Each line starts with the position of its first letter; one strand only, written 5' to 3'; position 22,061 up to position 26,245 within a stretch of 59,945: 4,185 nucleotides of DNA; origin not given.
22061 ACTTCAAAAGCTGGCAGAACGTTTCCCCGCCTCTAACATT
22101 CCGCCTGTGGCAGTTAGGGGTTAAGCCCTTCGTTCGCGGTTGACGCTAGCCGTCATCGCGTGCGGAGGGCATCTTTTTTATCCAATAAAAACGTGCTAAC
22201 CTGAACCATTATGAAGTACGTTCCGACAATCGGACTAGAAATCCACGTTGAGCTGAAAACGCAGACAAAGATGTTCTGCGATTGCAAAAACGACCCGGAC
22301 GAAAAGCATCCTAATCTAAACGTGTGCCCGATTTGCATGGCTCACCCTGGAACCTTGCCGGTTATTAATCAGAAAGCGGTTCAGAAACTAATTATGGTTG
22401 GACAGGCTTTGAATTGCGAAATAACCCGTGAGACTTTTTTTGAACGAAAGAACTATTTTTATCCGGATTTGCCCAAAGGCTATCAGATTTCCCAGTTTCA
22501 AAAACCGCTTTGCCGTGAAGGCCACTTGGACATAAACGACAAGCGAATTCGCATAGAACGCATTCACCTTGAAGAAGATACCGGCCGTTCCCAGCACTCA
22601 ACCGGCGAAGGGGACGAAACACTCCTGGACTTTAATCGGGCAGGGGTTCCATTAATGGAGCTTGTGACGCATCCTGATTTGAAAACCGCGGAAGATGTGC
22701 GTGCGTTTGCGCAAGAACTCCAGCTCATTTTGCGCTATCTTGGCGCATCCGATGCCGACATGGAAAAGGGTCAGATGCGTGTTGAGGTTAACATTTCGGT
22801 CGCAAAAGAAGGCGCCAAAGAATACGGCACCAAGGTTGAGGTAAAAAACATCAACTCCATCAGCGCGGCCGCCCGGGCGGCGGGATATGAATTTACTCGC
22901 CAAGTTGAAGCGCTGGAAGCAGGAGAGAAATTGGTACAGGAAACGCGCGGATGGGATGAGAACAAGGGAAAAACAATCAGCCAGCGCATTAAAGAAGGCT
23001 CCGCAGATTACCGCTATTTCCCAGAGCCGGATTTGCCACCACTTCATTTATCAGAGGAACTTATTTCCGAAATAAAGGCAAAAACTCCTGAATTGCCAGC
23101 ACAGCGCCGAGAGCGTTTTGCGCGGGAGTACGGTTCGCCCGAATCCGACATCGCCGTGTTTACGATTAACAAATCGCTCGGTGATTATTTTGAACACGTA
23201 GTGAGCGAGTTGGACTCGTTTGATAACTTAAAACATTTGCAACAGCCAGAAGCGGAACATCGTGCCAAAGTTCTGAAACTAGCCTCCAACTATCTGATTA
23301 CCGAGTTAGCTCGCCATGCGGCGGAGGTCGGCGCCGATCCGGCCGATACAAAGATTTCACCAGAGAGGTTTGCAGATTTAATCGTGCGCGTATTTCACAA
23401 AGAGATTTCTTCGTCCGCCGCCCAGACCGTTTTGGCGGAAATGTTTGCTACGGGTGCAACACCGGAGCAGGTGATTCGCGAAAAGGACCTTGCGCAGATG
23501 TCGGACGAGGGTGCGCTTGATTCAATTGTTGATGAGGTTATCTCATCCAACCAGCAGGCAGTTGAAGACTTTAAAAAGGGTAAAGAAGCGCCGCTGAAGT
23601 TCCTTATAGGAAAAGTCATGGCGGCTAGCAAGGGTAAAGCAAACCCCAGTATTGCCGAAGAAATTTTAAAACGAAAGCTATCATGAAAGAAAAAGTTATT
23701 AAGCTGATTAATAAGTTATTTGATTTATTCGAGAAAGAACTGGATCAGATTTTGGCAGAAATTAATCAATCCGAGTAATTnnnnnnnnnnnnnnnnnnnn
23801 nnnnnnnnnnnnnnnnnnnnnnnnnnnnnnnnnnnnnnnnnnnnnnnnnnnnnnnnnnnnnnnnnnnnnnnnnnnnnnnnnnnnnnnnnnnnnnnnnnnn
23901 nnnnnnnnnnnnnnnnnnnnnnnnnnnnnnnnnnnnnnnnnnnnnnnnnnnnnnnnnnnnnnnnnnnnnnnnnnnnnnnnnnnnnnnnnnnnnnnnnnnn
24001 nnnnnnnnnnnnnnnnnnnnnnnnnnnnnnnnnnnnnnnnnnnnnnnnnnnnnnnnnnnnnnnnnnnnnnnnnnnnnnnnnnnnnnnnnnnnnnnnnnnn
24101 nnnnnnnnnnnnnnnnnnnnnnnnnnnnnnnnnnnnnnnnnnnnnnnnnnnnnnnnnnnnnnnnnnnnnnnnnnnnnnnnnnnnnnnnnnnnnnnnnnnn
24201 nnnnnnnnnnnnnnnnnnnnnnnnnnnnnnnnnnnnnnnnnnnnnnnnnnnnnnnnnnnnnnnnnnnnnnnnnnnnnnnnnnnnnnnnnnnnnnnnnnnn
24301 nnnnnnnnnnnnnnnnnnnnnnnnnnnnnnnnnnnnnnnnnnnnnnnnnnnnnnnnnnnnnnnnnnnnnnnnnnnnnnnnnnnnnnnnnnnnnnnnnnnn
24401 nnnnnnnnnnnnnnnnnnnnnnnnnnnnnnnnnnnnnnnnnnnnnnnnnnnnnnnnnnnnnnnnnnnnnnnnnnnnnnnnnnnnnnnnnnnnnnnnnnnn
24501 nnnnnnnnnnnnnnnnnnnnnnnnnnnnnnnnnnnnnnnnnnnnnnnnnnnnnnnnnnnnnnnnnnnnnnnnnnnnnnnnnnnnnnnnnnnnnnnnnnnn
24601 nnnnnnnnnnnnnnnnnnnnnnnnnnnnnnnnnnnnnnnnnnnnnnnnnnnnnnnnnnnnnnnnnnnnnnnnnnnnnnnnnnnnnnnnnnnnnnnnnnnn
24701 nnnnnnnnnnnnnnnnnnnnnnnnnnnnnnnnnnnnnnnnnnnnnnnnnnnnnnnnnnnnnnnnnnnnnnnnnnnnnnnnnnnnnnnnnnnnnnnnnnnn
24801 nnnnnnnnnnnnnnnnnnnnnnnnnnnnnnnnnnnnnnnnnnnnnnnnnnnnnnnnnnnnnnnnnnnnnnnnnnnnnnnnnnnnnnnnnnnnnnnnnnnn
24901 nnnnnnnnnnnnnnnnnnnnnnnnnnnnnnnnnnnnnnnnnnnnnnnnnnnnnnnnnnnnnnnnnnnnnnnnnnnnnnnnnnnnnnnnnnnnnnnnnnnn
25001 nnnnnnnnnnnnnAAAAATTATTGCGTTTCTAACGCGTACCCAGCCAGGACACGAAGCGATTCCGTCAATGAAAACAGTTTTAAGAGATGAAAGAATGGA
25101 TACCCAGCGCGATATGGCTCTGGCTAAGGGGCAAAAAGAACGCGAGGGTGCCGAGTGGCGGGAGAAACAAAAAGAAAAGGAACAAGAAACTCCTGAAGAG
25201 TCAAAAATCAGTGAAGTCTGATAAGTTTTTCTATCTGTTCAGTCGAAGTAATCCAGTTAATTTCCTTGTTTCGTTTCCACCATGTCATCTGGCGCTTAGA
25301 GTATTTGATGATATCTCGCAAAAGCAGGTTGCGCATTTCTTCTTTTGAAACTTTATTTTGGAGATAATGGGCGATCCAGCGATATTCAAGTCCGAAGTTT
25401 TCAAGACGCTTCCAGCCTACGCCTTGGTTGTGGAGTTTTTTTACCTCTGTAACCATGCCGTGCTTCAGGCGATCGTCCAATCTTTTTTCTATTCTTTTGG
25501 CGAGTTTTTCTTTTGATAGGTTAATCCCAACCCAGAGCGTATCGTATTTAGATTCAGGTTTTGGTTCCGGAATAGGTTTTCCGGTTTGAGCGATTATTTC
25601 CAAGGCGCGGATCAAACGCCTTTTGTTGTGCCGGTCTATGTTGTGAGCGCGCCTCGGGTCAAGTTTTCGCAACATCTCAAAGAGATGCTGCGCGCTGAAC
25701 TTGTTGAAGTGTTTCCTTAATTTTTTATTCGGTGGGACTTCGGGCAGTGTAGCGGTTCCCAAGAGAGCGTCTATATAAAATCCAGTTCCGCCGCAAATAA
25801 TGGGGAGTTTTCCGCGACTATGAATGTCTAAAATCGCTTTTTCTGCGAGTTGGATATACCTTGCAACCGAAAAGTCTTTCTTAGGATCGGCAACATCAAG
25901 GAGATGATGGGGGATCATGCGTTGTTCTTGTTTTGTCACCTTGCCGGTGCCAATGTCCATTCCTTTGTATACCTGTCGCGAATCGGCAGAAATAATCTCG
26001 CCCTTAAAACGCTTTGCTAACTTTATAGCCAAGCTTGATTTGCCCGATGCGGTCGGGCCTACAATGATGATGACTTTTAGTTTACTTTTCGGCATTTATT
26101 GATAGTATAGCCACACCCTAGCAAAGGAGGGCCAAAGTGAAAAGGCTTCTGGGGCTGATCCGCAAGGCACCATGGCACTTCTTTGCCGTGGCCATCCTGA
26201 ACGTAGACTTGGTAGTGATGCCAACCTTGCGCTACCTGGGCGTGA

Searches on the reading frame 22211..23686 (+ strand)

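Call 46: search_protein_families(library=pfam, proteins=[window:22211-23686:+], max_evalue=0.00001)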
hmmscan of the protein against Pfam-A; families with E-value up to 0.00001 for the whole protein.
window:22211-23686:+ (491 aa): 2 families
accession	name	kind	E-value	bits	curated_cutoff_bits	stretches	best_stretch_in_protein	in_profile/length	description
PF02934.20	GatB_N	-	4.8e-115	383.9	23.4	1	6-285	2-276/277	GatB/GatE catalytic domain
PF02637.23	GatB_Yqey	-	7.7e-41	139.8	27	1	355-490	13-148/148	GatB domain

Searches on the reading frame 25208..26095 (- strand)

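Call 49: search_protein_families(library=pfam, proteins=[window:25208-26095:-], max_evalue=0.0001)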
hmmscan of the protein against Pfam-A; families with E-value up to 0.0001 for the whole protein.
window:25208-26095:- (295 aa): 3 families
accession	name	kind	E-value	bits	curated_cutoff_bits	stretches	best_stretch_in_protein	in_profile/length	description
PF01715.23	IPPT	-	5.4e-72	242.8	23.6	1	41-275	1-242/243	IPP transferase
PF01745.22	IPT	-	5.4e-08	33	20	1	7-58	2-53/233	Isopentenyl transferase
PF13671.12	AAA_33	-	8.5e-05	23.3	27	0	8-51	1-45/143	AAA domain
